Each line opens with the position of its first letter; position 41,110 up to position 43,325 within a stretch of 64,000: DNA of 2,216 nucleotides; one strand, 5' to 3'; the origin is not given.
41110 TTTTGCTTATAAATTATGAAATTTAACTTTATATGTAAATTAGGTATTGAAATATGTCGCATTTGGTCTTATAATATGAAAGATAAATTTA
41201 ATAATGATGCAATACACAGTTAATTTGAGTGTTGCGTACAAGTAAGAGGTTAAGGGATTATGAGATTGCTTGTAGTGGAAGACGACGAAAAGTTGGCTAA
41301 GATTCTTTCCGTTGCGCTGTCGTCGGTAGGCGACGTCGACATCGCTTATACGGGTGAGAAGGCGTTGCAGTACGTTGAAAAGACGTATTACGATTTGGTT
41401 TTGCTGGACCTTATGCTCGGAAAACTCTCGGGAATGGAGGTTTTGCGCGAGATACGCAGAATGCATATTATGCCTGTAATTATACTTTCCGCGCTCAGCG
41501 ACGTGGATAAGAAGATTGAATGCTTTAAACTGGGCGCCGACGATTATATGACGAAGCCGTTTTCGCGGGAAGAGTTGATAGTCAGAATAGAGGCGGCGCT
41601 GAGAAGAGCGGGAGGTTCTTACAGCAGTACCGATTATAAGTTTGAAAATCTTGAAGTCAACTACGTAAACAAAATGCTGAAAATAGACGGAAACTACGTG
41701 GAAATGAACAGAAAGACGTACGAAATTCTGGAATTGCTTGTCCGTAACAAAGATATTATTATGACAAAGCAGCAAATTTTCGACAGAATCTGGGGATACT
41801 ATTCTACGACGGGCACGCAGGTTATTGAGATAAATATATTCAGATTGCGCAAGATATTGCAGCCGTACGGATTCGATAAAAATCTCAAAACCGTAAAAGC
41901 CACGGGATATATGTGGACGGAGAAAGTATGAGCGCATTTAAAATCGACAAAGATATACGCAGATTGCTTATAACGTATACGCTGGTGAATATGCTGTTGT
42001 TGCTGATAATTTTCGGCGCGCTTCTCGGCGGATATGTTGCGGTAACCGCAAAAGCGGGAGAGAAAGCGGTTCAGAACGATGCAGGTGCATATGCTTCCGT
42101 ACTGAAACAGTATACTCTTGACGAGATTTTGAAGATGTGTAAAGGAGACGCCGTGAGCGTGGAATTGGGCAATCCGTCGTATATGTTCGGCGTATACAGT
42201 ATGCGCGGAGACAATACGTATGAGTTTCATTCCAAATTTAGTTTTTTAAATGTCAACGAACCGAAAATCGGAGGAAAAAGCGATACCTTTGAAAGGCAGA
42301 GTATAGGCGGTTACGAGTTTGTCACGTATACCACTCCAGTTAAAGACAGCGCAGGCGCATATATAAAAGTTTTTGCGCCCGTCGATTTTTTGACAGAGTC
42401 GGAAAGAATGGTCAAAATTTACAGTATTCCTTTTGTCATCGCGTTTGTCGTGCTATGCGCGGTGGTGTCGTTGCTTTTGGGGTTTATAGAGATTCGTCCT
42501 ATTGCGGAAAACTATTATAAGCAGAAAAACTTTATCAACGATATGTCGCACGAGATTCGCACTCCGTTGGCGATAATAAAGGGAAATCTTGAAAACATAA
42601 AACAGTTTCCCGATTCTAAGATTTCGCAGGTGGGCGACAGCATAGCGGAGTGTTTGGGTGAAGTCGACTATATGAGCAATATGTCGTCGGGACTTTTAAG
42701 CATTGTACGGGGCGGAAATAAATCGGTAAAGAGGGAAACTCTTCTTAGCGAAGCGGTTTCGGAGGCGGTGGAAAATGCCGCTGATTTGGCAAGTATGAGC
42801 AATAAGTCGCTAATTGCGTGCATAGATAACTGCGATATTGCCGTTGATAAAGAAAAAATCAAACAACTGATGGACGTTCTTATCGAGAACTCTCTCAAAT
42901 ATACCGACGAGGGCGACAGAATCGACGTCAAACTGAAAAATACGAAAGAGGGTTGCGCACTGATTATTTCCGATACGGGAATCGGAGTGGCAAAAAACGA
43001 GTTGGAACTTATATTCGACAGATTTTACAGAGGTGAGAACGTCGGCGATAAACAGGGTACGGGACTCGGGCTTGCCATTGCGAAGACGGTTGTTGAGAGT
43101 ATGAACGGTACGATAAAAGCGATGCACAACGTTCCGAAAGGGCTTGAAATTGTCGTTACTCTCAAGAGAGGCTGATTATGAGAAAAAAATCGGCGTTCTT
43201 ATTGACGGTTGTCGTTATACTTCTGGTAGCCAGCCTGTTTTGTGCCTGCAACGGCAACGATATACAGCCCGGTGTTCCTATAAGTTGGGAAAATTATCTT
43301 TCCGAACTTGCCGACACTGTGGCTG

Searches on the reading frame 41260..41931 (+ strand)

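Call 38: search_protein_families(library=pfam, proteins=[window:41260-41931:+], max_evalue=0.0001)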
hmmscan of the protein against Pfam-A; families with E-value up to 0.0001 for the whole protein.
window:41260-41931:+ (223 aa): 2 families
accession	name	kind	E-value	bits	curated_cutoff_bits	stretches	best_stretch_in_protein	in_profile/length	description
PF00072.30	Response_reg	-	3.4e-25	88.8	30.2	1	4-110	2-110/111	Response regulator receiver domain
PF00486.34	Trans_reg_C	-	6.5e-16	58.6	26.2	1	146-218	3-76/77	Transcriptional regulatory protein, C terminal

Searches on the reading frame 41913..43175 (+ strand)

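Call 7: search_protein_families(library=pfam, proteins=[window:41913-43175:+])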
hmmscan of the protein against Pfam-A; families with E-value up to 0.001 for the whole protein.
window:41913-43175:+ (420 aa): 2 families
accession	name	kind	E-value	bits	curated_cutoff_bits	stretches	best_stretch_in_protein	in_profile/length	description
PF02518.31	HATPase_c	-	1.1e-24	87.4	26.4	1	312-418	2-108/111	Histidine kinase-, DNA gyrase B-, and HSP90-like ATPase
PF00512.31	HisKA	-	1.9e-09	37.8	26.9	1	204-266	2-62/66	His Kinase A (phospho-acceptor) domain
